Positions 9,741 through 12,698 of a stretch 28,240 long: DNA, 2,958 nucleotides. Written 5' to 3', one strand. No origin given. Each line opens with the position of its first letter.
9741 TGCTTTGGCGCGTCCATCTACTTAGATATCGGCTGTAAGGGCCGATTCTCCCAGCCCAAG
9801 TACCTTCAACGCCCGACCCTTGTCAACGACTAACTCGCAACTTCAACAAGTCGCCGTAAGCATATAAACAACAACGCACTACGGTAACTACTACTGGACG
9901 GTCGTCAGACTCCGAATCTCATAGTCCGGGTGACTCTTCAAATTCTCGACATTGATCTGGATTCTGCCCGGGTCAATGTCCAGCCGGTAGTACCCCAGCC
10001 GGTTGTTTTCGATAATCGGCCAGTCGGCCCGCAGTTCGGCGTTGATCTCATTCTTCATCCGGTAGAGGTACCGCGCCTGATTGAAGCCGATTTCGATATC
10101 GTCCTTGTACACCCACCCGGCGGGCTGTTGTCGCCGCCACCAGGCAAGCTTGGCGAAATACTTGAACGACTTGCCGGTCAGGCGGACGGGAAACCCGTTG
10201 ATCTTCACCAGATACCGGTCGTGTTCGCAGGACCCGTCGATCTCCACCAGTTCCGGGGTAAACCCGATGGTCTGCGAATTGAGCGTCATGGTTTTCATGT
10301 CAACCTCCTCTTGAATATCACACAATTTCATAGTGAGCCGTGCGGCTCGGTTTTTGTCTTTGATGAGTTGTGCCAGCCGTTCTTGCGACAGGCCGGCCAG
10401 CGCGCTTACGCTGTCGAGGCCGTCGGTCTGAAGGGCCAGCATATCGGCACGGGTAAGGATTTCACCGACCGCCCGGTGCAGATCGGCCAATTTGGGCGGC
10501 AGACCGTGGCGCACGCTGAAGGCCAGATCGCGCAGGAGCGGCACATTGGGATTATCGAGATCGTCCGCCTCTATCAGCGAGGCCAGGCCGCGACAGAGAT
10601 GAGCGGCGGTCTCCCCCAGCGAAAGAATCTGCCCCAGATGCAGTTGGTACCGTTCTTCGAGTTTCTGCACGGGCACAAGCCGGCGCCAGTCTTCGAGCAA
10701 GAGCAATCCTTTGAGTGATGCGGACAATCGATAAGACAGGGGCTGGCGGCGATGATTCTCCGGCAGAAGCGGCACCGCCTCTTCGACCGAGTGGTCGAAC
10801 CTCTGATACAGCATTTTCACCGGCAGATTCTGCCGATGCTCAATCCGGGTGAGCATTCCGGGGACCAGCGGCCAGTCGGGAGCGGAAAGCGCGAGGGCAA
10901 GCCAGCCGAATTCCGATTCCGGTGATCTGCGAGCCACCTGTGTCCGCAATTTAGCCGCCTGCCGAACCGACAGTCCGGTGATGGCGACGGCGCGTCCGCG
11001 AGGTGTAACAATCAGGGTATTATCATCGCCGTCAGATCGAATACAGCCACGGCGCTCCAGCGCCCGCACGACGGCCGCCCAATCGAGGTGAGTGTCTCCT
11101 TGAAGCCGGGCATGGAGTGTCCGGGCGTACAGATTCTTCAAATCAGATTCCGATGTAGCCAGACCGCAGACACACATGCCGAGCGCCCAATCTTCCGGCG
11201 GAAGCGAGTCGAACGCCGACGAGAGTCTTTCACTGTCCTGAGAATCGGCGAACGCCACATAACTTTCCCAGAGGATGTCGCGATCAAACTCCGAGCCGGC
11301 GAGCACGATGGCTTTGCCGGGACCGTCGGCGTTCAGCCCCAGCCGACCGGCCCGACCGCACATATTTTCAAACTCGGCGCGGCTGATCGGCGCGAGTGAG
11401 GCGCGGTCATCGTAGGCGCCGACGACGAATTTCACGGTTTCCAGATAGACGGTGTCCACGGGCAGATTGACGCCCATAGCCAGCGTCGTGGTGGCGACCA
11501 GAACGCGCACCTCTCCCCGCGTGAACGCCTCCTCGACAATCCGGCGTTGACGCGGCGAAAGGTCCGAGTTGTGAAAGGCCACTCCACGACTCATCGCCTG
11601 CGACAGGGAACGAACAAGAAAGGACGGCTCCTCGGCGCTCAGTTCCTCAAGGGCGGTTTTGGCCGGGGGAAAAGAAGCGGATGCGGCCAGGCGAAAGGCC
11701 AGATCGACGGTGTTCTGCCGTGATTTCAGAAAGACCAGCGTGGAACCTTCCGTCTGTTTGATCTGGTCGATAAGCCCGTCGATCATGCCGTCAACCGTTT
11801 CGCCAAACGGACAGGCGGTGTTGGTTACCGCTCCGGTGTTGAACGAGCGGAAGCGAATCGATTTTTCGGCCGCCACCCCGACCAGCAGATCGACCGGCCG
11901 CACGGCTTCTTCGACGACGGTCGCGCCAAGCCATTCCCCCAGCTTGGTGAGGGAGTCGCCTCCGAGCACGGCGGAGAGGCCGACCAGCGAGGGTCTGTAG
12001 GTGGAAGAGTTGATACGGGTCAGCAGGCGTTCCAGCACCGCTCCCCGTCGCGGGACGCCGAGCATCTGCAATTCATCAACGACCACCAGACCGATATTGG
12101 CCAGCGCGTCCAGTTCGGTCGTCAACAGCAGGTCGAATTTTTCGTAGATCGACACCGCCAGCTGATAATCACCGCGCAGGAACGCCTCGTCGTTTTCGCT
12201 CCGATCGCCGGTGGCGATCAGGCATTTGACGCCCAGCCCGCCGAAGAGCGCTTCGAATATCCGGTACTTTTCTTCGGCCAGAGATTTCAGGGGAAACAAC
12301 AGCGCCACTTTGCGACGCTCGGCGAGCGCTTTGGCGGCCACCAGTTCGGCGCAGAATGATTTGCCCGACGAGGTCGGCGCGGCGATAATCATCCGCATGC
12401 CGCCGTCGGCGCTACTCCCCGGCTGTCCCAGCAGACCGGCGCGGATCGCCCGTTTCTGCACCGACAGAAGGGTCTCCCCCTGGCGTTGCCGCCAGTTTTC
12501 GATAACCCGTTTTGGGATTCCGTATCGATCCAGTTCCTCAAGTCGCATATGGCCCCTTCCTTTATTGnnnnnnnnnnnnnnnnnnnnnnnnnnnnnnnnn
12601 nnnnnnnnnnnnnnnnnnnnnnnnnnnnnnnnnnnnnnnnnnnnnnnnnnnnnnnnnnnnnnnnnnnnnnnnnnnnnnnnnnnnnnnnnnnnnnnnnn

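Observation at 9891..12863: Candidate undescribed SOS-inducible repair module behind a Fibrobacter-type LexA box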

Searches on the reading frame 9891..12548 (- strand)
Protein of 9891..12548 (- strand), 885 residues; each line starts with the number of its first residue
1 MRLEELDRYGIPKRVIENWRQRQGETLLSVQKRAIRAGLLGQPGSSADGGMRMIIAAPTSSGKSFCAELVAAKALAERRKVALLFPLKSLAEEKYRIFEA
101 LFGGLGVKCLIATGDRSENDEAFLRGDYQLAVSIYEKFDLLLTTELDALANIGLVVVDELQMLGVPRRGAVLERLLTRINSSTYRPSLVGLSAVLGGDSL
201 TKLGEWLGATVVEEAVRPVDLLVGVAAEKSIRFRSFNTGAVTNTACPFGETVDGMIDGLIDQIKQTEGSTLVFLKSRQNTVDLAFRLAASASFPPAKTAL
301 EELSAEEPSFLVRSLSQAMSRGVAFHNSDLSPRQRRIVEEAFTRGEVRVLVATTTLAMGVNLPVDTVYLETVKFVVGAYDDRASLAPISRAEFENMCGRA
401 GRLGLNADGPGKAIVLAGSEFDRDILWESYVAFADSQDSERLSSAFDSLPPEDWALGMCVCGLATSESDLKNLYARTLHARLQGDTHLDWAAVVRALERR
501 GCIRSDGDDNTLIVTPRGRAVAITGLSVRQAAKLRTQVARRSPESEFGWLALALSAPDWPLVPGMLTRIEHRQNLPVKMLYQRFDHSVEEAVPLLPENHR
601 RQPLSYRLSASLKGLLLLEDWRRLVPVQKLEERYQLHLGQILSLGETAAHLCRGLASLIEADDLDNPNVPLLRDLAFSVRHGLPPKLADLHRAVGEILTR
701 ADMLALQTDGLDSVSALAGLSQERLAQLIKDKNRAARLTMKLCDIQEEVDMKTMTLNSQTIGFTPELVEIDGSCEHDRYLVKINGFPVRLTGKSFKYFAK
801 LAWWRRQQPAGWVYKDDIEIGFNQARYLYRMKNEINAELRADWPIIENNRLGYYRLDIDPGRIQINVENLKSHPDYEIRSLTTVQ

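Call 8: search_protein_families(library=pfam, proteins=[window:9891-12548:-], max_evalue=0.01)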
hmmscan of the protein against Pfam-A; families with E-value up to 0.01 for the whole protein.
window:9891-12548:- (885 aa): 6 families
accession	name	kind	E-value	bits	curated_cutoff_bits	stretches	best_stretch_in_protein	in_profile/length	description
PF00270.35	DEAD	-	3.1e-21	76.3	26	1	31-196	4-161/167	DEAD/DEAH box helicase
PF00271.37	Helicase_C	-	1.4e-09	38.6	23.5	1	320-404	39-110/110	Helicase conserved C-terminal domain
PF22527.2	DEXQc_Suv3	-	4.8e-05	23.4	27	1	56-179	19-121/154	DEXQ-box helicase domain of Suv3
PF04851.21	ResIII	-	0.00024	21.5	22.5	1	27-160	4-134/164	Type III restriction enzyme, res subunit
PF13401.12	AAA_22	-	0.00038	21.2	27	1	53-184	8-111/130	AAA domain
PF21280.2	Helicase_dom4_arc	-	0.0011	19.3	27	1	604-682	47-125/125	Archaeal helicase, domain 4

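Call 9: search_protein_families(library=padloc, proteins=[window:9891-12548:-], max_evalue=0.01)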
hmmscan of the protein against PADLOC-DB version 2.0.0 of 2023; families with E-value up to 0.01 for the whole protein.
window:9891-12548:- (885 aa): 37 families (the best 25 are shown)
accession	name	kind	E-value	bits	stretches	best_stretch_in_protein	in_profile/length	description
PDLC00174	HamB1|HamB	-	1.2e-30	104.2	2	52-218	320-494/1163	DEAD-box helicase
PDLC00194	HamB1|HamB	-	1.9e-30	103.5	2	315-409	554-645/995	DEAD-box helicase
PDLC00187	HamB1|HamB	-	6e-30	102.2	1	49-409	155-513/851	DEAD-box helicase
PDLC04531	PDC-M23B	-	2.5e-27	93.4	2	314-409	619-706/1060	-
PDLC00192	HamB1|HamB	-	1.1e-25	87.5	2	315-403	576-655/1104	DEAD-box helicase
PDLC00188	HamB1|HamB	-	1.6e-24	84.1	2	314-446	565-691/1037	DEAD-box helicase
PDLC00186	HamB1|HamB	-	4e-24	82.7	2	262-406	385-524/864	DEAD-box helicase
PDLC00200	HamB2|HamB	-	2.6e-23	80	2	314-406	439-523/865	DEAD-box helicase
PDLC00176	HamB1|HamB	-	9.6e-21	71.5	1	255-409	360-506/845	DEAD-box helicase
PDLC00190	HamB1|HamB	-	1.4e-20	71.3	1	256-409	365-510/866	DEAD-box helicase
PDLC03960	SngC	-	7.5e-19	65.9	1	25-403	23-361/720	-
PDLC00177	HamB1|HamB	-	1.3e-18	64.6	1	313-423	434-539/841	DEAD-box helicase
PDLC00178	HamB1|HamB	-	9e-18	61.6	2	50-208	261-423/830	DEAD-box helicase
PDLC00185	HamB1|HamB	-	5.3e-17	59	2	314-403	434-514/871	DEAD-box helicase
PDLC00175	HamB1|HamB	-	6.8e-15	51.6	2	315-409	544-629/1000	DEAD-box helicase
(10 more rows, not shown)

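Call 11: search_protein_families(library=ncbifam, proteins=[window:9891-12548:-], max_evalue=0.01)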
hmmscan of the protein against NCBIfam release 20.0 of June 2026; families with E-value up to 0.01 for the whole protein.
window:9891-12548:- (885 aa): 23 families
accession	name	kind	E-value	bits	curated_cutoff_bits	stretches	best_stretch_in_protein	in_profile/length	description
NF002654.0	PRK02362.1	equivalog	1.2e-82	278.4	887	1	1-744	1-705/739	ATP-dependent DNA helicase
NF040935.1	helicase_Hel308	equivalog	8.2e-60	202.7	1200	1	3-704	3-665/704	ATP-dependent DNA helicase Hel308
NF001308.0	PRK00254.1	equivalog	5.9e-59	200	1216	1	1-717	1-672/720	ATP-dependent DNA helicase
NF002251.0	PRK01172.1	equivalog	1.9e-50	171.8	891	1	52-510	39-466/674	ATP-dependent DNA helicase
TIGR04121.1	DEXH_lig_assoc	equivalog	2.7e-20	71.7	850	2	17-280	4-261/804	ligase-associated DNA damage response DEXH box helicase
NF008166.0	PRK10917.1-4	equivalog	5.4e-12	44.6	864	2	54-192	301-440/705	ATP-dependent DNA helicase RecG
NF010338.0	PRK13767.1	equivalog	1e-11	43.9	849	1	73-365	95-361/877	ATP-dependent helicase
NF007284.0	PRK09751.1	equivalog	1.6e-11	42.2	1496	1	72-364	94-393/1538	ATP-dependent helicase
NF008163.0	PRK10917.1-1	equivalog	7.7e-10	37.7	796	1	55-172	294-411/692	ATP-dependent DNA helicase RecG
TIGR00643.1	recG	equivalog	2.5e-09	36.4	659.4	1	58-176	264-382/629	ATP-dependent DNA helicase RecG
TIGR03817.1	DECH_helic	hypoth_equivalog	7.4e-09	34.4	874.1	1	46-404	47-374/742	helicase/secretion neighborhood putative DEAH-box helicase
NF008168.0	PRK10917.2-2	equivalog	1.1e-08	33.8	718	1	59-174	395-510/795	ATP-dependent DNA helicase RecG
NF008164.0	PRK10917.1-2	equivalog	3.1e-08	32.3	785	1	313-367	512-566/704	ATP-dependent DNA helicase RecG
NF008165.0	PRK10917.1-3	equivalog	3.7e-08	32.3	711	1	56-173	291-408/692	ATP-dependent DNA helicase RecG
NF008167.0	PRK10917.2-1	equivalog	7.1e-06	24.4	995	1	329-368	569-608/744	ATP-dependent DNA helicase RecG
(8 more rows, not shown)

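Call 45: find_homologous_proteins(query=window:9891-12548:-, region=1-885)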
Query window:9891-12548:-, residues 1-885 (885 aa): 390 proteins with E <= 0.001 among 8000 candidates; the best 120 are listed.
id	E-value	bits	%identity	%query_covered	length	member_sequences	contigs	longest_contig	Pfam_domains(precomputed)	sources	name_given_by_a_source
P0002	0.0e+0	1980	100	100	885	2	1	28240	PF00270.36,PF00271.38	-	-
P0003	0.0e+0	1707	85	100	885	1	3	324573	PF00270.36,PF00271.38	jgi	jgi:helicase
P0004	0.0e+0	1410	71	100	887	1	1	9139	PF00270.36,PF00271.38,PF22527.3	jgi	jgi:helicase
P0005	0.0e+0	1369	69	100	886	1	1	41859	PF00270.36,PF00271.38,PF22527.3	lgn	-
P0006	0.0e+0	1352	68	100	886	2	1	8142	PF00270.36,PF00271.38,PF22527.3,PF04851.22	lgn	-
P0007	0.0e+0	1322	67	100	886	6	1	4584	PF00270.36,PF00271.38,PF22527.3,PF04851.22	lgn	-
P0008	0.0e+0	1080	58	100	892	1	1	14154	PF00270.36,PF00271.38,PF22527.3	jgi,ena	-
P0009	0.0e+0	1075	58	100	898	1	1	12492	PF00270.36,PF00271.38,PF22527.3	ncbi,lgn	ncbi:MAG: DEAD/DEAH box helicase [Candidatus Zixiibacteriota bacterium]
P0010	0.0e+0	1073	59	100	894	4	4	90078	PF00270.36,PF00271.38,PF21280.3,PF22527.3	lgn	-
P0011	0.0e+0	1055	55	100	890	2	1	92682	PF00270.36,PF00271.38,PF22527.3,PF04851.22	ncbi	-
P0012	0.0e+0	1051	56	100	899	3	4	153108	PF00270.36,PF00271.38,PF22527.3,PF04851.22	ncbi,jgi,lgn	-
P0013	0.0e+0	1045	56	100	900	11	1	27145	PF00270.36,PF00271.38,PF22527.3,PF04851.22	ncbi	-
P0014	0.0e+0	1045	55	100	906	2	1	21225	PF00270.36,PF00271.38,PF21280.3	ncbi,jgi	jgi:replicative superfamily II helicase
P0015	0.0e+0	1041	56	100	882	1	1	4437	PF00270.36,PF00271.38,PF21280.3,PF22527.3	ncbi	-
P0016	0.0e+0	1041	54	100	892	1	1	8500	PF00270.36,PF00271.38,PF22527.3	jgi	jgi:replicative superfamily II helicase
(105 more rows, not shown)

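Call 72: search_solved_structures(query=window:9891-12548:-, max_evalue=0.00001)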
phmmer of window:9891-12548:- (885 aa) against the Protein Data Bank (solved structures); distinct sequences matched with E-value up to 0.00001: 57.
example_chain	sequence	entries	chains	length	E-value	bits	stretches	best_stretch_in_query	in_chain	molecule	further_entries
2va8_A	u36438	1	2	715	2.5e-51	177.9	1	9-704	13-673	SKI2-TYPE HELICASE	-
9b15_A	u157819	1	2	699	1.2e-49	172.3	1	49-692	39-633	ATP-dependent DNA helicase Hel308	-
2p6r_A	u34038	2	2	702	2e-49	171.7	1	49-559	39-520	afUHEL308 HELICASE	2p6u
2zj2_A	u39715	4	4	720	4.6e-42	147.3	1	7-486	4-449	Putative ski2-type helicase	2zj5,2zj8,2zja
8alz_B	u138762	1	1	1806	1.1e-37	132.8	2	52-426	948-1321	Activating signal cointegrator 1 complex subunit 3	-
6qdv_B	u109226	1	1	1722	3.2e-33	118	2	53-380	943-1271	U5 small nuclear ribonucleoprotein 200 kDa helicase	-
4f92_B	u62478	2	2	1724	3.2e-33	118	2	53-380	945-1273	U5 small nuclear ribonucleoprotein 200 kDa helicase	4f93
4f91_B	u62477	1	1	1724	3.2e-33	118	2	53-380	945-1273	U5 small nuclear ribonucleoprotein 200 kDa helicase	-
5urj_A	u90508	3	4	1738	3.3e-33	118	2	53-380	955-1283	U5 small nuclear ribonucleoprotein 200 kDa helicase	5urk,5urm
4kit_B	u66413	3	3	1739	3.3e-33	118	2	53-380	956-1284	U5 small nuclear ribonucleoprotein 200 kDa helicase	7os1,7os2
6s8q_B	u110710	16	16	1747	3.4e-33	118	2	53-380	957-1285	U5 small nuclear ribonucleoprotein 200 kDa helicase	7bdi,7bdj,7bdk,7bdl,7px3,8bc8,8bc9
6s9i_B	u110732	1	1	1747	4.8e-33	117.5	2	53-380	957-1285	U5 small nuclear ribonucleoprotein 200 kDa helicase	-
6s8o_B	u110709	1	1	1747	5.2e-33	117.3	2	53-380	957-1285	U5 small nuclear ribonucleoprotein 200 kDa helicase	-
3jcr_C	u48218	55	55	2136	6.7e-33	117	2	53-380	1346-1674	hBrr2 | U5 small nuclear ribonucleoprotein 200 kDa helicase | Brr2, U5 small nuclear ribonucleoprotein 200 kDa helicase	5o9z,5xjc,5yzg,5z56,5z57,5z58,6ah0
5a9f_A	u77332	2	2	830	7.9e-33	116.7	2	7-232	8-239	DNA POLYMERASE THETA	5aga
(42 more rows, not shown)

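Call 73: search_protein_representatives(protein=window:9891-12548:-)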
Query: 885 residues. Proteins with E-value up to 0.001 (for the whole library): 12789; up to 1e-10: 5935; up to 1e-30: 907. The best 150 are listed.
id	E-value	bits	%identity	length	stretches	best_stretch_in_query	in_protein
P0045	0.0e+00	1011.9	57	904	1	1-883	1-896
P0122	7.0e-249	844.7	49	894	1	1-881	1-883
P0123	1.4e-227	774.2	49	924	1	3-883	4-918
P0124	2.7e-227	773.3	46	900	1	1-882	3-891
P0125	7.8e-227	771.8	46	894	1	3-883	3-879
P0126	3.1e-226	769.8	46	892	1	1-881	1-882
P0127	1.7e-221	754.2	58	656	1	1-647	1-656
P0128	2.7e-220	750.2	45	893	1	2-882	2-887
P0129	6.4e-218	742.3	46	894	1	1-882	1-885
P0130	1.1e-205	701.8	53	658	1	261-881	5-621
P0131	2.7e-177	607.9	56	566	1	1-564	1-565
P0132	2.7e-170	584.8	52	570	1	319-881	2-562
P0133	5.4e-169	580.4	40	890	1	1-882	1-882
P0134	1.6e-163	562.3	45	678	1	1-687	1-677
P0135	8.1e-159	546.8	39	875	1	5-881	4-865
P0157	3.8e-98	346.1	37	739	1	2-727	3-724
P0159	8.1e-95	335.1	33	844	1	1-728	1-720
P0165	6.9e-90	318.8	34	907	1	1-748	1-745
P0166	2.8e-89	316.8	35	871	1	1-730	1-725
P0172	7.1e-87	308.8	35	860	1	1-732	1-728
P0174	4.8e-86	306.1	36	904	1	1-731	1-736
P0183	1.6e-82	294.4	33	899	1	1-688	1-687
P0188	1.5e-81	291.2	33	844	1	1-734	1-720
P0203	4.2e-78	279.8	35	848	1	1-728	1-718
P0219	6.5e-73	262.6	31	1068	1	1-718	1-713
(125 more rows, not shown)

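Call 74: list_cluster_members(proteins=[P0159, P0165, P0166, P0172, P0174, P0183, P0188, P0203, P0219, P0157])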
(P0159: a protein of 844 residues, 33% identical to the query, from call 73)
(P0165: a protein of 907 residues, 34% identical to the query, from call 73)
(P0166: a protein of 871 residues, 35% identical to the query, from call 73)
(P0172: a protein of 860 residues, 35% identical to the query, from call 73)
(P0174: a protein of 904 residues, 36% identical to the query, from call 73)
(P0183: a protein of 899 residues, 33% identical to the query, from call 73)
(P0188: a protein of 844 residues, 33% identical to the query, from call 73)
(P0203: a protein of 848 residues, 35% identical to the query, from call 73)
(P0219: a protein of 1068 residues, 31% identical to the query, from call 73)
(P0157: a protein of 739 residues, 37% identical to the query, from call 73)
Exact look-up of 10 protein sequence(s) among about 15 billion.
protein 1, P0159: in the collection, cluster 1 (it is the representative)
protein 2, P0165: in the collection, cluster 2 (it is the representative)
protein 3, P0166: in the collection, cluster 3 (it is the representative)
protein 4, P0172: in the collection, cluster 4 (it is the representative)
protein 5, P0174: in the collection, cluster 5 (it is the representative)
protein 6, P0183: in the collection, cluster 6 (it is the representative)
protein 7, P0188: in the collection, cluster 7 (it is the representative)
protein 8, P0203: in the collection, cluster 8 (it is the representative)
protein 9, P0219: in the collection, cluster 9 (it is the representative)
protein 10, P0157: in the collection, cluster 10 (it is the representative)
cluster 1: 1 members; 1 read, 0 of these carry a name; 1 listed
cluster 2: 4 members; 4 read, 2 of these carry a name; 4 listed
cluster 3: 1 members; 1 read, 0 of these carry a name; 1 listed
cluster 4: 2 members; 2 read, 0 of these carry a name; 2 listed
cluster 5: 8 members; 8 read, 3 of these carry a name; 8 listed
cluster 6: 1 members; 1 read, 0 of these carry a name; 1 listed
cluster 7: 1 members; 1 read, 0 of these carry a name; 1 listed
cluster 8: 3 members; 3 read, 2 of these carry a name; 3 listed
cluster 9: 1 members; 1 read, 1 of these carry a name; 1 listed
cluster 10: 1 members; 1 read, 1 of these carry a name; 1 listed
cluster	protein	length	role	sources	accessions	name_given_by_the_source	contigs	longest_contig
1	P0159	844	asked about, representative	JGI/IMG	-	-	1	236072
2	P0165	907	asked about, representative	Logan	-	-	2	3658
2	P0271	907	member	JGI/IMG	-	helicase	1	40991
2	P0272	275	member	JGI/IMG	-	hypothetical protein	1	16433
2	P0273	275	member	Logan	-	-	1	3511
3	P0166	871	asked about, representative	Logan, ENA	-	-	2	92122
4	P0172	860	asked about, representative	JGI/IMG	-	-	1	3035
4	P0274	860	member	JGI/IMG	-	-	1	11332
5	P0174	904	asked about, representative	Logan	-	-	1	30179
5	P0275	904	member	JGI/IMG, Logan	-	helicase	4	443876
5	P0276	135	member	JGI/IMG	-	DNA-binding winged helix-turn-helix (wHTH) protein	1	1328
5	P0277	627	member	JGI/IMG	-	helicase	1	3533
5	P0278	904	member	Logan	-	-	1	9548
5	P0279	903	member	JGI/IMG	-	-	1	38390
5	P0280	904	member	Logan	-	-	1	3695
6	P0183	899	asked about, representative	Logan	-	-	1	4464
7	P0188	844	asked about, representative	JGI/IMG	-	-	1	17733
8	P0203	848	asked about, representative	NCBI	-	-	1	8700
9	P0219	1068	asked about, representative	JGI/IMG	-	helicase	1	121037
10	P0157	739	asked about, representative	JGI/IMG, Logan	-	helicase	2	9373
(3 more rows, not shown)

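Call 75: find_encoding_contigs(protein=P0275, flank=4000, max_places=2)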
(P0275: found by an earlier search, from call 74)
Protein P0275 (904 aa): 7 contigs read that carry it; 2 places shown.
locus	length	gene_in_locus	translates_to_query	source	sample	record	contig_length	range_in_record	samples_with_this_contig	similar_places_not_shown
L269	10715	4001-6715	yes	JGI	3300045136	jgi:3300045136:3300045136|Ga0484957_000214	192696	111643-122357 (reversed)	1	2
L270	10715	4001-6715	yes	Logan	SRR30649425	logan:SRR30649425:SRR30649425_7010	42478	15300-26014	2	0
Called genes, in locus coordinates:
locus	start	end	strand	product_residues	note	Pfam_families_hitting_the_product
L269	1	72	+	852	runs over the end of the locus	PF11897:DUF3417, PF00343:Phosphorylase, PF28476:GlgP_C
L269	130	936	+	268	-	PF00520:Ion_trans, PF07885:Ion_trans_2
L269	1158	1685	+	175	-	PF14595:Thioredoxin_9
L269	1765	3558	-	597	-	PF08439:Peptidase_M3_N, PF01432:Peptidase_M3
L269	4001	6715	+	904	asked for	PF00270:DEAD, PF22527:DEXQc_Suv3 (faint), PF00271:Helicase_C, PF21280:Helicase_dom4_arc, PF00486:Trans_reg_C (weak)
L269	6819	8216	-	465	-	-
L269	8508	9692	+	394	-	PF01244:Peptidase_M19, PF04909:Amidohydro_2 (weak)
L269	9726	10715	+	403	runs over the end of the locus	PF00308:Bac_DnaA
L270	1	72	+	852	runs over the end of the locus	PF11897:DUF3417, PF00343:Phosphorylase, PF28476:GlgP_C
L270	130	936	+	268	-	PF00520:Ion_trans, PF07885:Ion_trans_2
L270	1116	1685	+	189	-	PF14595:Thioredoxin_9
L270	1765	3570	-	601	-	PF08439:Peptidase_M3_N, PF01432:Peptidase_M3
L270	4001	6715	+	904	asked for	PF00270:DEAD, PF22527:DEXQc_Suv3 (faint), PF00271:Helicase_C, PF21280:Helicase_dom4_arc, PF00486:Trans_reg_C (weak)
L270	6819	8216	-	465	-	-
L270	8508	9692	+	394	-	PF01244:Peptidase_M19, PF04909:Amidohydro_2 (weak)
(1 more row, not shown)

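Call 76: find_encoding_contigs(protein=P0159, flank=4000, max_places=2)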
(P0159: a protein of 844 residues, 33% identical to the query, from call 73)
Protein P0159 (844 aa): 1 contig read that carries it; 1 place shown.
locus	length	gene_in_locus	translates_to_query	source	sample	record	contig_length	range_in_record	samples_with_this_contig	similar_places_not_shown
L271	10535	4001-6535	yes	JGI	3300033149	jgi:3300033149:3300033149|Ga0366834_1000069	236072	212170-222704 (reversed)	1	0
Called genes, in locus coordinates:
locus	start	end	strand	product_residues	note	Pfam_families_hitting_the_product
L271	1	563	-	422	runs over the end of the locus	PF00155:Aminotran_1_2 (weak), PF01041:DegT_DnrJ_EryC1, PF01053:Cys_Met_Meta_PP (weak)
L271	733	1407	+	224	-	PF00730:HhH-GPD, PF10576:EndIII_4Fe-2S (faint)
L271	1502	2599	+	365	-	PF00142:Fer4_NifH, PF02374:ArsA_ATPase (weak), PF06564:CBP_BcsQ, PF09140:MipZ (weak), PF10609:ParA, PF13614:AAA_31, PF01656:CbiA, PF16561:AMPK1_CBM, +2 more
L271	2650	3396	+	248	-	PF10609:ParA (weak), PF01656:CbiA (weak)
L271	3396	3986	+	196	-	-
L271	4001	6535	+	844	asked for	PF04851:ResIII (faint), PF00270:DEAD, PF00271:Helicase_C, PF21280:Helicase_dom4_arc, PF00486:Trans_reg_C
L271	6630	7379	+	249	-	-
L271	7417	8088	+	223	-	PF01865:PhoU_div, PF01895:PhoU (faint)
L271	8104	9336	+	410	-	PF01384:PHO4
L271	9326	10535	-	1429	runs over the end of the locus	PF01869:BcrAD_BadFG, PF06050:HGD-D (faint), PF09989:DUF2229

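Call 88: find_encoding_contigs(protein=P0166, flank=3000, max_places=1)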
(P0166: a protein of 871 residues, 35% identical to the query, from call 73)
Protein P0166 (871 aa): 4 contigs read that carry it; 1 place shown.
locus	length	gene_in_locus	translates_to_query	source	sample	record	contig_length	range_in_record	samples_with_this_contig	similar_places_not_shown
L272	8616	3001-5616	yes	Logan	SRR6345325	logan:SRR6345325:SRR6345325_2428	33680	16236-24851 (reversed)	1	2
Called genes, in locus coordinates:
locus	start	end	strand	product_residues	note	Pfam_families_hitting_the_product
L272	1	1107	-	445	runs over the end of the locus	PF13490:zf-HC2, PF00437:T2SSE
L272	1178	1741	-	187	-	PF04542:Sigma70_r2, PF08281:Sigma70_r4_2, PF04545:Sigma70_r4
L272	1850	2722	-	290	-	-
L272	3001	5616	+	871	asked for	PF00270:DEAD, PF00271:Helicase_C (weak), PF00486:Trans_reg_C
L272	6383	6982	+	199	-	PF13384:HTH_23 (faint)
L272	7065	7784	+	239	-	PF02080:TrkA_C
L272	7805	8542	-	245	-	-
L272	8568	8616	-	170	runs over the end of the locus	-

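Call 89: find_encoding_contigs(protein=P0219, flank=3000, max_places=1)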
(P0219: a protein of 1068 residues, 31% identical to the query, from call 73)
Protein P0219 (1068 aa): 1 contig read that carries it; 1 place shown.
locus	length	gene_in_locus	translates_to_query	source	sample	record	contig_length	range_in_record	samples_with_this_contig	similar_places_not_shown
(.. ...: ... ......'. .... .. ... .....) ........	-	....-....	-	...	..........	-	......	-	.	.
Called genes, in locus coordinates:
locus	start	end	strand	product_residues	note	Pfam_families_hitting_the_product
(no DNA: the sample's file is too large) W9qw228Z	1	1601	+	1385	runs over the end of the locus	PF01364:Peptidase_C25, PF13620:CarboxypepD_reg, PF18962:Por_Secre_tail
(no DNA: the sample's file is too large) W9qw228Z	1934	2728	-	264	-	PF00149:Metallophos, PF12850:Metallophos_2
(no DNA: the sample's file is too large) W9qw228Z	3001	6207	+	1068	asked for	PF00270:DEAD, PF04851:ResIII, PF22527:DEXQc_Suv3 (weak), PF00271:Helicase_C, PF21280:Helicase_dom4_arc, PF02518:HATPase_c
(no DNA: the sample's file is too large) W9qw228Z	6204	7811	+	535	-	PF00072:Response_reg, PF00158:Sigma54_activat, PF00493:MCM (weak), PF14532:Sigma54_activ_2, PF07728:AAA_5 (weak), PF25601:AAA_lid_14, PF02954:HTH_8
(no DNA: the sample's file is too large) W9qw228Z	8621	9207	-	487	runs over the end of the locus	-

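Call 90: find_encoding_contigs(protein=P0271, flank=3000, max_places=1)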
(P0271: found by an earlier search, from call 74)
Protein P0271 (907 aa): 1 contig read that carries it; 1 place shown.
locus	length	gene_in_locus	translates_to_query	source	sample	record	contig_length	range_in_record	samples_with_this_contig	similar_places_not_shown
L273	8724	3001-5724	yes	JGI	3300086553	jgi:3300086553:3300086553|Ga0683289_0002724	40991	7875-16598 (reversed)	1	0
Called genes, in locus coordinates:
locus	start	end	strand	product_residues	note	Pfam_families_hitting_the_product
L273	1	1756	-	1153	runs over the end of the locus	PF00176:SNF2-rel_dom, PF00270:DEAD, PF04851:ResIII, PF00271:Helicase_C, PF13020:NOV_C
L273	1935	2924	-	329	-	PF08279:HTH_11 (weak), PF13384:HTH_23 (weak), PF13280:WYL, PF25583:WCX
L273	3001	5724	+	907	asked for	PF00270:DEAD, PF04851:ResIII (weak), PF00271:Helicase_C, PF21280:Helicase_dom4_arc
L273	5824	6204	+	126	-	-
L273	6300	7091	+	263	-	-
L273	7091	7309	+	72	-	-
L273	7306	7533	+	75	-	-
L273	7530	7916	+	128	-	-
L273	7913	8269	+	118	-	-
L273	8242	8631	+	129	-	-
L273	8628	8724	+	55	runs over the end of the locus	-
